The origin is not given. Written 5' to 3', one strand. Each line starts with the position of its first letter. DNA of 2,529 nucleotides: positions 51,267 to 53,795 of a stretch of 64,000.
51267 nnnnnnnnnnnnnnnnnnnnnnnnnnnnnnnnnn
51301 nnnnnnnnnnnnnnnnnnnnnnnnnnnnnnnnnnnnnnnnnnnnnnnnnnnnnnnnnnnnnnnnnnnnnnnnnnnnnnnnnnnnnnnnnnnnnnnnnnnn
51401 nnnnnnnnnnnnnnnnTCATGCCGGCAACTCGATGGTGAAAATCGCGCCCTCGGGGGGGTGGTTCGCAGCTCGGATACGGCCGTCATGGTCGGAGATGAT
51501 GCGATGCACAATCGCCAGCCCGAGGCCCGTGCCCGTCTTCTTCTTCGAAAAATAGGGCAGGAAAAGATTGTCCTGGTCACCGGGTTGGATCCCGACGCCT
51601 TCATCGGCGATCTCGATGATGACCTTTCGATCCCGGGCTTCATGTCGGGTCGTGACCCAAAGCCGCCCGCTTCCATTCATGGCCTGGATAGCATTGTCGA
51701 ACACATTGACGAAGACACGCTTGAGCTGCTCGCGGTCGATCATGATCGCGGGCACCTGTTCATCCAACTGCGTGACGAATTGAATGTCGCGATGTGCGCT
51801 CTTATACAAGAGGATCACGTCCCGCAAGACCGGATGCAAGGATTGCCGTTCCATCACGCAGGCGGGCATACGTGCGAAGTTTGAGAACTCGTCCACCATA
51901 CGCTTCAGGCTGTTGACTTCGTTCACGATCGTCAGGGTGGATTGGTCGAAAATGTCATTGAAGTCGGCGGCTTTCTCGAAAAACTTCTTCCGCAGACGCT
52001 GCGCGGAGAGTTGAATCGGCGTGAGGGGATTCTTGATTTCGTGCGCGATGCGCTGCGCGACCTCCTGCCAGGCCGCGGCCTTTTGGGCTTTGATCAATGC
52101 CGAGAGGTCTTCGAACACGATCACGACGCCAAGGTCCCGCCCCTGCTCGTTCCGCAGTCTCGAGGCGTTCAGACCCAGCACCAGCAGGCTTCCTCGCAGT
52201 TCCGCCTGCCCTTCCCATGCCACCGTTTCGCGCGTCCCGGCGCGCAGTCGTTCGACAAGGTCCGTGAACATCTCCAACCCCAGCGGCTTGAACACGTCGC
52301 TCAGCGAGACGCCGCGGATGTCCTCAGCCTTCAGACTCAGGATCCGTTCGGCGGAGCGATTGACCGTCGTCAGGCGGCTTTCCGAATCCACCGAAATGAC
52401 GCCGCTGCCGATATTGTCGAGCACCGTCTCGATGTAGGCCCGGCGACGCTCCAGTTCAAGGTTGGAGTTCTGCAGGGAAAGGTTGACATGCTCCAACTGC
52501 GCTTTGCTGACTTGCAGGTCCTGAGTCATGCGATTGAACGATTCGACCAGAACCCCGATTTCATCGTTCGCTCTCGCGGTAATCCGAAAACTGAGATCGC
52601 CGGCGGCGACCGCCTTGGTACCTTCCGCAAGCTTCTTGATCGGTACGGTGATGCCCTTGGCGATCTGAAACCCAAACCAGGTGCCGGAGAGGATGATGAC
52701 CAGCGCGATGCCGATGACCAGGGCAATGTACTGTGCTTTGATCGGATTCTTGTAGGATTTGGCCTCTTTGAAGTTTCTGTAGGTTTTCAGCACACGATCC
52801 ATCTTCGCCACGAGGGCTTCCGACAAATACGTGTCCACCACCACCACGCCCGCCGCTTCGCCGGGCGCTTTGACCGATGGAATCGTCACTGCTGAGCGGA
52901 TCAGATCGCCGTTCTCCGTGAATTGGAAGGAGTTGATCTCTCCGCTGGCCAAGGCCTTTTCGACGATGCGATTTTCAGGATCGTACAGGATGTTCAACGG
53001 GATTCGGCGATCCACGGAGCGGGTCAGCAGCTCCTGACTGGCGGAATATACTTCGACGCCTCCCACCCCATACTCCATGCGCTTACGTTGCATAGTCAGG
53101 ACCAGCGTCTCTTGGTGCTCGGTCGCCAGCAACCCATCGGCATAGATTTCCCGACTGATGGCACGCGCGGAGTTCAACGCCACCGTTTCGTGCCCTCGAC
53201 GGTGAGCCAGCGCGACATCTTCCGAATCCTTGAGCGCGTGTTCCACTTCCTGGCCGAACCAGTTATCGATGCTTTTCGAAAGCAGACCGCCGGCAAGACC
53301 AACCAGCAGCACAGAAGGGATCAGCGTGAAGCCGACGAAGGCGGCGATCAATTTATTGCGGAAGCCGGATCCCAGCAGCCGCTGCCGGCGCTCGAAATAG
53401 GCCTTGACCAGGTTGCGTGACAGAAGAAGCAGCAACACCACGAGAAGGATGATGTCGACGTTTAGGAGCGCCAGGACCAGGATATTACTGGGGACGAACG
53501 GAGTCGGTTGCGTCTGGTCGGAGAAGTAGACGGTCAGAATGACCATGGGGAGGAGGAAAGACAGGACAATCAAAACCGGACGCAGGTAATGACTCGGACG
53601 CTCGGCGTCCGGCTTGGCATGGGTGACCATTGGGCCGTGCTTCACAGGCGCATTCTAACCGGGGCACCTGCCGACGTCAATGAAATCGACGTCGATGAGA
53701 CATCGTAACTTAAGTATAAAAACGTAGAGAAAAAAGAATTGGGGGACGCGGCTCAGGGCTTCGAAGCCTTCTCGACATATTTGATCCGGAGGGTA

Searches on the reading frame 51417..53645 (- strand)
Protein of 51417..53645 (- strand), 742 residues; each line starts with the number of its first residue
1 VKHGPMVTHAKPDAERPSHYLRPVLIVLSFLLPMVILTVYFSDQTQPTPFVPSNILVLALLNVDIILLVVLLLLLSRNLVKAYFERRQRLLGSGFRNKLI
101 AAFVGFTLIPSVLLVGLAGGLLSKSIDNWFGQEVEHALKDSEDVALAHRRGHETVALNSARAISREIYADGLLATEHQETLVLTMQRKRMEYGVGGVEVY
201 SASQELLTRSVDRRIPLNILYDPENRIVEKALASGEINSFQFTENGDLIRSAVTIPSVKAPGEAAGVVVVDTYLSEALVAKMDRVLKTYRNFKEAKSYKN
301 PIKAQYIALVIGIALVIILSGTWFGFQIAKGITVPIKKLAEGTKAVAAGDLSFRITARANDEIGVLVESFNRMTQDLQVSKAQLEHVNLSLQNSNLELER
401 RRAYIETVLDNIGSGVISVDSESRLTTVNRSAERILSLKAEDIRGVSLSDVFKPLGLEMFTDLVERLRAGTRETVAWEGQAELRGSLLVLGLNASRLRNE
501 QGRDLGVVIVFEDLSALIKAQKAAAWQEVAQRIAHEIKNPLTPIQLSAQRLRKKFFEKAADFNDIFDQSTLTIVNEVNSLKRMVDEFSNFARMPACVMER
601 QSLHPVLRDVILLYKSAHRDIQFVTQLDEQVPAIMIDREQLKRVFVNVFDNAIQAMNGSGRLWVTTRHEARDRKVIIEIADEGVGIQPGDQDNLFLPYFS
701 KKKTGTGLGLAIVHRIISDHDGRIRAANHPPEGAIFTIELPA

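Call 68: search_protein_families(library=pfam, proteins=[window:51417-53645:-], max_evalue=0.0001)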
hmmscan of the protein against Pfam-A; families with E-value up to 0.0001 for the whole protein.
window:51417-53645:- (742 aa): 9 families
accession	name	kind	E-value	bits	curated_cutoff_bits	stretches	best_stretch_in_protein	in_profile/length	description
PF02518.31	HATPase_c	-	2.5e-23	83.1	26.4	1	637-741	2-108/111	Histidine kinase-, DNA gyrase B-, and HSP90-like ATPase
PF00672.30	HAMP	-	9e-14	52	25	1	328-378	2-52/53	HAMP domain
PF08448.16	PAS_4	-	4.8e-12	46.5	23.1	1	409-516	1-107/110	PAS fold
PF00989.32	PAS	-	2.2e-10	41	22.6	1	405-513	3-112/113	PAS fold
PF00512.31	HisKA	-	4.6e-10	39.8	26.9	1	527-593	3-63/66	His Kinase A (phospho-acceptor) domain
PF13426.13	PAS_9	-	7.4e-08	33.1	27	1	415-515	3-102/103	PAS domain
PF14501.12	HATPase_c_5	-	4.9e-06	26.8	22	1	638-728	3-90/102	GHKL domain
PF13596.12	PAS_10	-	5.5e-06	27.4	22.1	1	407-514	3-105/106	PAS domain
PF13188.13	PAS_8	-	8.5e-05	22.8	21.8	0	404-454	2-52/65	PAS domain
